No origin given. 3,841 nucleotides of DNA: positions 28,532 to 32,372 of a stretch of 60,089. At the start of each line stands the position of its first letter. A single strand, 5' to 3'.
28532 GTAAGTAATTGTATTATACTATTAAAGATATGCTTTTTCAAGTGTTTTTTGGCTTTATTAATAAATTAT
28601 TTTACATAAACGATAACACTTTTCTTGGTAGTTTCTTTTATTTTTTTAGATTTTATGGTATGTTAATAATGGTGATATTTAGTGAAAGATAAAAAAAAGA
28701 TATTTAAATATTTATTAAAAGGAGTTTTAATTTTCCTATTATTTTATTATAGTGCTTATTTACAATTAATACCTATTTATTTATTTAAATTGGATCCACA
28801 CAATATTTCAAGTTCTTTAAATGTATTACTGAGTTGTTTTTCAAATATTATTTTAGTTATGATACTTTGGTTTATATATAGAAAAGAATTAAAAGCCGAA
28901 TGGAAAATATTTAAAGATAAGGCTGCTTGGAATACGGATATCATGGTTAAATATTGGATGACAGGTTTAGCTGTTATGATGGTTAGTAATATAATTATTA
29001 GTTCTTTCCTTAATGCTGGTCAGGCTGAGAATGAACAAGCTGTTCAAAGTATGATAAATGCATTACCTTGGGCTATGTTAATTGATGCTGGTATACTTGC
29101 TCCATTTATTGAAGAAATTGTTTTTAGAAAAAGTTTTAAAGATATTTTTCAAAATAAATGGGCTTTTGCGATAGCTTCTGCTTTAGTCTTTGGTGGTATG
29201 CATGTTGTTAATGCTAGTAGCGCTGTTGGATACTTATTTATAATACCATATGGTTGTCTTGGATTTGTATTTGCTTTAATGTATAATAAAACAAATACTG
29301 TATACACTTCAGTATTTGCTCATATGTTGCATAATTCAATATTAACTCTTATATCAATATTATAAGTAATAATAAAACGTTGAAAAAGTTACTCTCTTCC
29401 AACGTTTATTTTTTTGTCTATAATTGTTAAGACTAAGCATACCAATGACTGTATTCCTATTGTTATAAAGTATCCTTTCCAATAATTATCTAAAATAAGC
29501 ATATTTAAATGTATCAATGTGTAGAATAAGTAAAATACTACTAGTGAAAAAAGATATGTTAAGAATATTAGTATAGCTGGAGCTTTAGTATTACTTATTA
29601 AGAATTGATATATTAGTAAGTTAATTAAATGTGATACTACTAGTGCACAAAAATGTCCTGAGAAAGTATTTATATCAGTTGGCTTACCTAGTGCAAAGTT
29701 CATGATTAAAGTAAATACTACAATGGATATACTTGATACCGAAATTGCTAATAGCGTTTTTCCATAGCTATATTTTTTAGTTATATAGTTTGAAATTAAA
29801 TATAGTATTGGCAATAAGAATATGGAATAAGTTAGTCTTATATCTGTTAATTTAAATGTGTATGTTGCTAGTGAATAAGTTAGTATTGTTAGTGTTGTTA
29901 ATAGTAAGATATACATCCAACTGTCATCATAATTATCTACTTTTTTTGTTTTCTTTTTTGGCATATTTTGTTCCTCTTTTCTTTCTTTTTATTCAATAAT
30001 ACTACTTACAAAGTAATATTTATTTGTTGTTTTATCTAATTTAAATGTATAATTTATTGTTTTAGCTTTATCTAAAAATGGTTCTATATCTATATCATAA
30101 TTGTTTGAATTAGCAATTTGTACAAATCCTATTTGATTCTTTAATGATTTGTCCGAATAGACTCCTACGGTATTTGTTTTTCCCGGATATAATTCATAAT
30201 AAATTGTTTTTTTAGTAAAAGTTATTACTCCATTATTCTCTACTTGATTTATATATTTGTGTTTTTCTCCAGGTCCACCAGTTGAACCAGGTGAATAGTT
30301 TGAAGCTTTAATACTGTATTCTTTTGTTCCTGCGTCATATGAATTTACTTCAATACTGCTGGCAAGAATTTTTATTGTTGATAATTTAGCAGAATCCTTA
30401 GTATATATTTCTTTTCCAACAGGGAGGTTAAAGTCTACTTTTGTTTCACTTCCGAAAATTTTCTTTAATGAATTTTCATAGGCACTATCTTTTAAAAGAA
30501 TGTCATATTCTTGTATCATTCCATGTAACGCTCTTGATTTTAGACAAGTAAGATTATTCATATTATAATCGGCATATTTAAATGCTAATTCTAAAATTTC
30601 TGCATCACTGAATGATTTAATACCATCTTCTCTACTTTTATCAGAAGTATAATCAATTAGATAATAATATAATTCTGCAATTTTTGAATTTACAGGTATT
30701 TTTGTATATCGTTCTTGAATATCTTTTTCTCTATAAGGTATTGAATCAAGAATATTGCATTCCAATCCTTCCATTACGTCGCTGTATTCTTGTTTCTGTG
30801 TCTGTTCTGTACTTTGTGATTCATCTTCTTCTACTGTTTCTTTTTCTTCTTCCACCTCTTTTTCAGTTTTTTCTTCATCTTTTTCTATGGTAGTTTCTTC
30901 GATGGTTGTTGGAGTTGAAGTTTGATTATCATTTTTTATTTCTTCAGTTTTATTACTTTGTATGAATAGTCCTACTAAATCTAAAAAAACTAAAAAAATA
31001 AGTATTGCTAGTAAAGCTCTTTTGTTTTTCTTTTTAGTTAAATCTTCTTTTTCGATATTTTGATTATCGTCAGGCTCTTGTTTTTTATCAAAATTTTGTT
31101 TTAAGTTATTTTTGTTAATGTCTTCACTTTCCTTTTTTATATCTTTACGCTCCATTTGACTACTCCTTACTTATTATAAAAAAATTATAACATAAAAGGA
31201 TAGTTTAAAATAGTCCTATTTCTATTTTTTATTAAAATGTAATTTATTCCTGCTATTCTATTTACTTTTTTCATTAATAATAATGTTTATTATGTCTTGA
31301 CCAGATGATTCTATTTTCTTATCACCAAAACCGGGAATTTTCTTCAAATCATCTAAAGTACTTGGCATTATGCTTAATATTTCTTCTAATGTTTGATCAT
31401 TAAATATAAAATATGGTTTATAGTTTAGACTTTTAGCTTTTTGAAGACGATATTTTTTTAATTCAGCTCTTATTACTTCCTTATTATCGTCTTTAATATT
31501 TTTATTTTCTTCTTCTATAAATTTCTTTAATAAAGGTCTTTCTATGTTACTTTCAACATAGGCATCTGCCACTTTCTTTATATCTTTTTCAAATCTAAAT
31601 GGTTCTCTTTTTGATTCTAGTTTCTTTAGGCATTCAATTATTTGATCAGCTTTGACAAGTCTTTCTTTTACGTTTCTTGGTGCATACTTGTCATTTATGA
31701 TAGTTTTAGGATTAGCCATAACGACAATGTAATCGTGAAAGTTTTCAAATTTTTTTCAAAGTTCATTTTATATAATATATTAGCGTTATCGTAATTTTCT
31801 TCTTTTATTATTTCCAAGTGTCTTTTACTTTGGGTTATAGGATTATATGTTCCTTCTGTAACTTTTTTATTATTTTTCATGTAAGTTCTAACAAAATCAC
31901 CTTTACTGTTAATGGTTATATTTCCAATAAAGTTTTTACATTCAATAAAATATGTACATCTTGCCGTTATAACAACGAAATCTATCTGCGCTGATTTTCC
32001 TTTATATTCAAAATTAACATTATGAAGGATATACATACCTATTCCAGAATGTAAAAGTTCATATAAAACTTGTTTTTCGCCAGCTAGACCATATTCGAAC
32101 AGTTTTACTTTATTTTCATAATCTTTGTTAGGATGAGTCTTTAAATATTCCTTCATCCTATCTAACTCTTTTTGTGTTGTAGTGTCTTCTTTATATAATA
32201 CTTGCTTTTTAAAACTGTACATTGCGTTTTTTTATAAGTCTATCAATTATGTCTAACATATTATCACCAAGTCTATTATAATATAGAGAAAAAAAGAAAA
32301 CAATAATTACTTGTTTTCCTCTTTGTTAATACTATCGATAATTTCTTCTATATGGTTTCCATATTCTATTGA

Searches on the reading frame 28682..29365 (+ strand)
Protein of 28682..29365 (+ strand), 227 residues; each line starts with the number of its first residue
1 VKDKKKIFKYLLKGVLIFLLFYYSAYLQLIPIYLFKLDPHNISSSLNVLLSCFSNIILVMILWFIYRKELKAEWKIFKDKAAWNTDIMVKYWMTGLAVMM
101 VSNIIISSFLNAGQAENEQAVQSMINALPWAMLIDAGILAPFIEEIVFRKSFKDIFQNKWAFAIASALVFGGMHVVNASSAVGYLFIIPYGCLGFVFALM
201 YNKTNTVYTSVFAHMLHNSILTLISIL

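Call 79: search_protein_families(library=pfam, proteins=[window:28682-29365:+], max_evalue=0.01)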
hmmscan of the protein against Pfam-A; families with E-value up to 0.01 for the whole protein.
window:28682-29365:+ (227 aa): 1 family
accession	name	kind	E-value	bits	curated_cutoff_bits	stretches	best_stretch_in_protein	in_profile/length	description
PF02517.21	Rce1-like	-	8.5e-17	61.7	22.4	1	128-219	3-92/93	Type II CAAX prenyl endopeptidase Rce1-like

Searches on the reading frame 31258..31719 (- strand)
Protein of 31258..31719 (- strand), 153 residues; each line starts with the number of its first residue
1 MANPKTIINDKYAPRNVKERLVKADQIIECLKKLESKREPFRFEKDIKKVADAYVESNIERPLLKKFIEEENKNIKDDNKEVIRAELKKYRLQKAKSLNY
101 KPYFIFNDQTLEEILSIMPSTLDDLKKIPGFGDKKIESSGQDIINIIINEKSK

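Call 79: search_protein_families(library=pfam, proteins=[window:31258-31719:-], max_evalue=0.01)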
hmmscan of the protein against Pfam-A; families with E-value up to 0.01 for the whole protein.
window:31258-31719:- (153 aa): 1 family
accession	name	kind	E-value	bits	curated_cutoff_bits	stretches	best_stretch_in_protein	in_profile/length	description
PF00570.28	HRDC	-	1.4e-18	67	23.8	1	84-147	5-68/68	HRDC domain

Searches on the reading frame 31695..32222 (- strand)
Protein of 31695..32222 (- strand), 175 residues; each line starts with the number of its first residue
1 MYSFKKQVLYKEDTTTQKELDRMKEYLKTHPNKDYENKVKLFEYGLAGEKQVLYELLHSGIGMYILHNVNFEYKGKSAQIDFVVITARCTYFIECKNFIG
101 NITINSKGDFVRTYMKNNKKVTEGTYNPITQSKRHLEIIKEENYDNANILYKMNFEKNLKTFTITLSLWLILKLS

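Call 79: search_protein_families(library=pfam, proteins=[window:31695-32222:-], max_evalue=0.01)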
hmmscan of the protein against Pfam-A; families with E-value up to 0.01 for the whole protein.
window:31695-32222:- (175 aa): 1 family
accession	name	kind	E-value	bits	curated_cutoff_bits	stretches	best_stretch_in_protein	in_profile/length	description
PF08378.17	NERD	-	2.4e-17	63.9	22.1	1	45-143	2-95/111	Nuclease-related domain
